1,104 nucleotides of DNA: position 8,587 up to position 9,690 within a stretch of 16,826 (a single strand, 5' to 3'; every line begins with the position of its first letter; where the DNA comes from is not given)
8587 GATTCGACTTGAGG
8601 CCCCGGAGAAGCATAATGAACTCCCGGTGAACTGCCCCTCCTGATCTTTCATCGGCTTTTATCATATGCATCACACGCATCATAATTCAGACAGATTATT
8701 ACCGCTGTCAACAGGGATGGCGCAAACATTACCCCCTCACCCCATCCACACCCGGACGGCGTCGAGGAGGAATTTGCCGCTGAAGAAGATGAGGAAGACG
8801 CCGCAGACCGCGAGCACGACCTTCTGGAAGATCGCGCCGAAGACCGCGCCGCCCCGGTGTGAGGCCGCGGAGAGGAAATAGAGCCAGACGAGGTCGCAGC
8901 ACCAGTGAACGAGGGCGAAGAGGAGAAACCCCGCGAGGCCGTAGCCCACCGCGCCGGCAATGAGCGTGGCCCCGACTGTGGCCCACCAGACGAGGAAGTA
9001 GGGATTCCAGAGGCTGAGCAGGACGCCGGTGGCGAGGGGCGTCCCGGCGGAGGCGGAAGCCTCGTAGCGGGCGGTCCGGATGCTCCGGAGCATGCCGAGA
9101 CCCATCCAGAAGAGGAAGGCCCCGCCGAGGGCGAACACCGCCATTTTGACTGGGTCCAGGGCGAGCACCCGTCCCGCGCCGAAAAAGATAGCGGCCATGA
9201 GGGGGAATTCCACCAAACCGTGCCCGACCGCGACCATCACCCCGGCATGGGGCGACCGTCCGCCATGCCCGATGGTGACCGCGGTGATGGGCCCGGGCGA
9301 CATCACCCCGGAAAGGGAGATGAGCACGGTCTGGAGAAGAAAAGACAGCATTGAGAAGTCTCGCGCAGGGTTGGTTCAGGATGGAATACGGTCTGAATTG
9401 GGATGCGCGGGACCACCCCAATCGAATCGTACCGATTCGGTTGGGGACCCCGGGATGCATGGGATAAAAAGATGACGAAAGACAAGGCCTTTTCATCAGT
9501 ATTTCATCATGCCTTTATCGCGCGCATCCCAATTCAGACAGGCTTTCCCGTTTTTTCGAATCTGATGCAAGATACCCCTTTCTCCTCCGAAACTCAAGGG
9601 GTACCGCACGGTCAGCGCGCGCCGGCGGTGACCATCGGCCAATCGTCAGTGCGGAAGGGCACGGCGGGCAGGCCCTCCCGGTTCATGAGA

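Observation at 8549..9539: New MITE-like repeat family with perfect 19-bp TIRs and a 14-bp internal hairpin; three copies in 8 kb, all intergenic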

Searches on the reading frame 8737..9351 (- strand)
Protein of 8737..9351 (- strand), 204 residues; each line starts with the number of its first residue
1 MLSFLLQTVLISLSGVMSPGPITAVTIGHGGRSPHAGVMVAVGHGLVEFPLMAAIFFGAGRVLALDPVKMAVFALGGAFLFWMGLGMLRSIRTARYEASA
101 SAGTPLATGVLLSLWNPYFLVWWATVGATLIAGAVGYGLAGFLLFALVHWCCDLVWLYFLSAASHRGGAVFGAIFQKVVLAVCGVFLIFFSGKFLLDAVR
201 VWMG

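Call 12: search_protein_families(library=pfam, proteins=[window:8737-9351:-])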
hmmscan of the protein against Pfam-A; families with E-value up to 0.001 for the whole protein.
window:8737-9351:- (204 aa): 1 family
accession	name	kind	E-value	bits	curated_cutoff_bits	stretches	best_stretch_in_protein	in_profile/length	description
PF01810.24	LysE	-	9.8e-30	103.9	25.6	1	13-196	1-191/193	LysE type translocator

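Call 14: find_encoding_contigs(protein=window:8737-9351:-, flank=10000, max_places=10)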
Protein window:8737-9351:- (204 aa): no gene with exactly this product is on record in the collection.

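Call 27: find_homologous_proteins(query=window:8737-9351:-)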
Query window:8737-9351:- (204 aa): 2834 proteins with E <= 0.001 among 4441 candidates; the best 120 are listed.
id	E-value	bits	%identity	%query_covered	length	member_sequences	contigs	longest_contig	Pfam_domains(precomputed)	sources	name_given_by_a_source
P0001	9.8e-125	432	100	100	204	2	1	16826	PF01810.25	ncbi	-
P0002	1.2e-91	324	74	99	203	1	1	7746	PF01810.25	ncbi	ncbi:MAG: LysE family transporter [Candidatus Latescibacterota bacterium]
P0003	3.0e-89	317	71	100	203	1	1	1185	PF01810.25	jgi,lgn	jgi:threonine/homoserine/homoserine lactone efflux protein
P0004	1.0e-87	312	71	99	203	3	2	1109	PF01810.25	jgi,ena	-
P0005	2.6e-87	310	72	100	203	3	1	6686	PF01810.25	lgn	-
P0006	1.7e-85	304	70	100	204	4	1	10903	PF01810.25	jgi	jgi:threonine/homoserine/homoserine lactone efflux protein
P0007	3.1e-84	300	67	100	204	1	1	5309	PF01810.25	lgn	-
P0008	4.6e-83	296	69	99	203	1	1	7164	PF01810.25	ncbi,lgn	-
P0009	2.6e-82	294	69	100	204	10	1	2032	PF01810.25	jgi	jgi:threonine/homoserine/homoserine lactone efflux protein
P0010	4.2e-82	293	68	100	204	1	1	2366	PF01810.25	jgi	jgi:threonine/homoserine/homoserine lactone efflux protein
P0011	1.1e-81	292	69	90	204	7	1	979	PF01810.25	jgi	jgi:threonine/homoserine/homoserine lactone efflux protein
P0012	1.8e-81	291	66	100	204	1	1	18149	PF01810.25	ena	-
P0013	3.9e-80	287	66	100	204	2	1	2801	PF01810.25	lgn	-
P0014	4.2e-80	287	66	100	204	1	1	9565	PF01810.25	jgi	jgi:threonine/homoserine/homoserine lactone efflux protein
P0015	2.7e-79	284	65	100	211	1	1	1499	PF01810.25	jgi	jgi:threonine/homoserine/homoserine lactone efflux protein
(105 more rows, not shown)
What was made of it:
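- Tried and rejected: The window is the whole contig (call 27).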

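Call 28: find_encoding_contigs(protein=P0001, flank=10000, max_places=4)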
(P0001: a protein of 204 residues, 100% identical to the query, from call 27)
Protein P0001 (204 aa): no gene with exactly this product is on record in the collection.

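Call 29: find_encoding_contigs(protein=P0002, flank=10000, max_places=4)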
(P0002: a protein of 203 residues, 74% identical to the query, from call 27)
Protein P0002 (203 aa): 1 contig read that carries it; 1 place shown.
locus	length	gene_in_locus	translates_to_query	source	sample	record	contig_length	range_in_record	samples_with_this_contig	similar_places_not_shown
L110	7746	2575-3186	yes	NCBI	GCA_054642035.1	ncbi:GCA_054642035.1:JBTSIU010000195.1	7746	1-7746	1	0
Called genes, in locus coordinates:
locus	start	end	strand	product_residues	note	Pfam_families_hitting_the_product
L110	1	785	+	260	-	PF13229:Beta_helix, PF17161:DUF5123 (faint)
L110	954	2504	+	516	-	PF03629:SASA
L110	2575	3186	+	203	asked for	PF01810:LysE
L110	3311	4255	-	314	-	PF01073:3Beta_HSD, PF01370:Epimerase, PF02719:Polysacc_synt_2 (faint), PF04321:RmlD_sub_bind, PF07993:NAD_binding_4 (faint), PF16363:GDP_Man_Dehyd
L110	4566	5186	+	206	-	-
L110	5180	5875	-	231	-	PF04029:2-ph_phosp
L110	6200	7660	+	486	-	PF00370:FGGY_N, PF02782:FGGY_C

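Call 37: list_cluster_members(proteins=[P0001])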
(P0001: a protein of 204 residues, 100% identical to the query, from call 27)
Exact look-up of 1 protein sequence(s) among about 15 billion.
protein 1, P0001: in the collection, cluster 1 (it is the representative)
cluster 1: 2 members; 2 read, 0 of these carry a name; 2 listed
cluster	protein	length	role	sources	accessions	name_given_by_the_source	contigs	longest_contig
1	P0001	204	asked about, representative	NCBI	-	-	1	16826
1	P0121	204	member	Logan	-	-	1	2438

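Call 38: find_encoding_contigs(protein=P0121, flank=10000, max_places=6)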
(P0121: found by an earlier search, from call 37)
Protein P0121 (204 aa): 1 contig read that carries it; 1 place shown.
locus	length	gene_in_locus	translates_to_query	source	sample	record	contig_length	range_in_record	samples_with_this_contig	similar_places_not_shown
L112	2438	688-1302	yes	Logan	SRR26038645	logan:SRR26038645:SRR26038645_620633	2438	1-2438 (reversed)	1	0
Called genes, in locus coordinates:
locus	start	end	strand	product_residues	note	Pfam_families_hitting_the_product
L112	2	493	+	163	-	?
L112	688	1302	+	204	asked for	PF01810:LysE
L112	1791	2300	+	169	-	PF01047:MarR, PF12802:MarR_2, PF01978:TrmB (weak)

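Call 45: find_encoding_contigs(protein=P0005, flank=10000, max_places=3)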
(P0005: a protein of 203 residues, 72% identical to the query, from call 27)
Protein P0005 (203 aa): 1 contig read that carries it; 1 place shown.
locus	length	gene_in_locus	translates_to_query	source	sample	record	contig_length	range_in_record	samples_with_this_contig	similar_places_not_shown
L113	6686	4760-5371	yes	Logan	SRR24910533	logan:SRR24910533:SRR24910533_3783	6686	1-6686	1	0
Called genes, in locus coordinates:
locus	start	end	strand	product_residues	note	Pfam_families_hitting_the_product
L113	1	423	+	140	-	?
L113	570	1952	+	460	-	PF00291:PALP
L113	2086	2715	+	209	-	PF00697:PRAI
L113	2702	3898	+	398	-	PF00291:PALP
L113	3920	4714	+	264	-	PF00290:Trp_syntA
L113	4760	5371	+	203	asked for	PF01810:LysE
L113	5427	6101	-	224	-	PF00849:PseudoU_synth_2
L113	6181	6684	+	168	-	?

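Call 46: find_encoding_contigs(protein=P0006, flank=10000, max_places=3)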
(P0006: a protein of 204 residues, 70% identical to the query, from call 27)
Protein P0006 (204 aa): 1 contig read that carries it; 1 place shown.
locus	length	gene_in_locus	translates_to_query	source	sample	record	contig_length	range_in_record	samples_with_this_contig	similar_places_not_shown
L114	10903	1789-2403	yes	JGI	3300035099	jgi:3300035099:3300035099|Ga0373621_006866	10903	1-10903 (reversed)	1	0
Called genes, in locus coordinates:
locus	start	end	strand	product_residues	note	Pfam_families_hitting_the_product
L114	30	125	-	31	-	-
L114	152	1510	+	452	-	PF07690:MFS_1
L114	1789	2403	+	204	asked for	PF01810:LysE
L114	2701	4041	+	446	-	PF11973:NQRA_SLBB (weak), PF13183:Fer4_8 (faint), PF13746:Fer4_18 (faint), PF12838:Fer4_7, PF13187:Fer4_9 (faint), PF13534:Fer4_17 (weak)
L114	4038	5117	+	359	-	PF03116:NQR2_RnfD_RnfE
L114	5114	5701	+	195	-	PF04205:FMN_bind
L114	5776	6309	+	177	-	PF02508:Rnf-Nqr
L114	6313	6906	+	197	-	PF02508:Rnf-Nqr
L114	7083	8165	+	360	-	PF00111:Fer2, PF00970:FAD_binding_6, PF00175:NAD_binding_1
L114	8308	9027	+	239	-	PF00392:GntR, PF07702:UTRA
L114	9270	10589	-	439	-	PF02878:PGM_PMM_I, PF02879:PGM_PMM_II, PF02880:PGM_PMM_III, PF00408:PGM_PMM_IV (weak)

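Call 47: find_encoding_contigs(protein=P0008, flank=10000, max_places=3)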
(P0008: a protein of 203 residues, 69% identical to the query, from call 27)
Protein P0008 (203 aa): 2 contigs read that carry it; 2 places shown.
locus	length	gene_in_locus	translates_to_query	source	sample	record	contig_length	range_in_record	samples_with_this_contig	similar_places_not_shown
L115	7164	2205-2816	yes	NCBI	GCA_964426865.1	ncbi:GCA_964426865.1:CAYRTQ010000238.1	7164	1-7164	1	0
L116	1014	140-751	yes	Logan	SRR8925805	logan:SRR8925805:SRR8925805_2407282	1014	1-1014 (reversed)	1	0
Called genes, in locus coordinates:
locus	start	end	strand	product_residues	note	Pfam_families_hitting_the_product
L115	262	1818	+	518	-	PF03629:SASA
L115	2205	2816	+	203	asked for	PF01810:LysE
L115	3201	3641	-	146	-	PF01894:YjbQ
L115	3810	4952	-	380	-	PF16286:DUF4932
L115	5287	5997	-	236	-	PF12838:Fer4_7 (faint), PF13237:Fer4_10 (faint), PF00037:Fer4 (faint), PF13484:Fer4_16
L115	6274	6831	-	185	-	PF02525:Flavodoxin_2, PF03358:FMN_red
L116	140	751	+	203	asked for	PF01810:LysE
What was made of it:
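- On Integron attC / gene cassette: The GH141-SASA-LysE order is conserved in L110, and SASA-LysE adjacency is conserved in L115, both without the element (calls 29, 47).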

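Call 54: find_encoding_contigs(protein=P0003, flank=10000, max_places=4)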
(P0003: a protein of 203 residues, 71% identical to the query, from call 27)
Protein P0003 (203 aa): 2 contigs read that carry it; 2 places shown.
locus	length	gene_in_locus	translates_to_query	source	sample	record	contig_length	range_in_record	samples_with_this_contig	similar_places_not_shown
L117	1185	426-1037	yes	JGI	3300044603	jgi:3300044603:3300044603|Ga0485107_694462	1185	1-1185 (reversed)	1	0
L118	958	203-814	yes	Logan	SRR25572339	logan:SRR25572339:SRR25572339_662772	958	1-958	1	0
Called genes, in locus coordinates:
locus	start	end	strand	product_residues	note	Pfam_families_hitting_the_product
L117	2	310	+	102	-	?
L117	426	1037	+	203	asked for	PF01810:LysE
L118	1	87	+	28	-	?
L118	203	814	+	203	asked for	PF01810:LysE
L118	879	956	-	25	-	?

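Call 55: find_encoding_contigs(protein=P0007, flank=10000, max_places=4)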
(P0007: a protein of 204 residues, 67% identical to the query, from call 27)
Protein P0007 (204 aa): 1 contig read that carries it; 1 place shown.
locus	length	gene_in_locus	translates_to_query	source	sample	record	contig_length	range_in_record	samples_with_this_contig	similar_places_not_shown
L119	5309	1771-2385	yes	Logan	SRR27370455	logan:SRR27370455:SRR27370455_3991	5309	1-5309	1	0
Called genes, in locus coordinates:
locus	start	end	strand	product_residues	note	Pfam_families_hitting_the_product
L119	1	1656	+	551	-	?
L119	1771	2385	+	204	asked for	PF01810:LysE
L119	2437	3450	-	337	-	PF00561:Abhydrolase_1, PF12697:Abhydrolase_6 (weak)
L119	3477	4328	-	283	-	-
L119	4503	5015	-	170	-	-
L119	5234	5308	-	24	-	?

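Call 70: find_encoding_contigs(protein=P0013, flank=10000, max_places=4)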
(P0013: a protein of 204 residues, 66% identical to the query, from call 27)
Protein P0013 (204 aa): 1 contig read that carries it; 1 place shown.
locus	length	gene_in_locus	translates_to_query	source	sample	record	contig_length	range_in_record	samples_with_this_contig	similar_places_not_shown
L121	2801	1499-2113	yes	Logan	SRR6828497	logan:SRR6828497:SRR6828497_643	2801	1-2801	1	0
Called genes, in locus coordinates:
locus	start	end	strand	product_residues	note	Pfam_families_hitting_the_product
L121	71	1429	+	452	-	PF07690:MFS_1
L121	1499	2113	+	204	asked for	PF01810:LysE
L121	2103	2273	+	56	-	-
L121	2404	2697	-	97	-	PF01609:DDE_Tnp_1 (weak)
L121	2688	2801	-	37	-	?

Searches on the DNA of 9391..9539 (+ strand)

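Call 82: search_dna_similar(query=window:9391-9539:+, collection=plasmids, mode=distant, max_evalue=1, max_rows=10)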
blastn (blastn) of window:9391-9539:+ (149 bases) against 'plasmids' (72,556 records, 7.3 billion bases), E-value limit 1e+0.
No match.
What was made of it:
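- On MITE (non-autonomous TIR transposon): No plasmid hit (call 82).
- Tried and rejected: Plasmid BLAST of B: no match (call 82).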

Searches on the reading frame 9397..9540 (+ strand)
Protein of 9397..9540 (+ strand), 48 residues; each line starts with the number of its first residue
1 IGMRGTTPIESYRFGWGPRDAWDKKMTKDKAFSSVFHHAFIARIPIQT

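Call 62: search_protein_representatives(protein=window:9397-9540:+)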
Query: 48 residues. Proteins with E-value up to 0.001 (for the whole library): 3; up to 1e-10: 1; up to 1e-30: 0. The best 3 are listed.
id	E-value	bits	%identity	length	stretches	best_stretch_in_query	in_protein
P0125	4.3e-11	57.8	42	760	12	11-41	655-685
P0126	4.9e-06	42.1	49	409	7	12-34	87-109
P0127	2.2e-04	37.0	49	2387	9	4-19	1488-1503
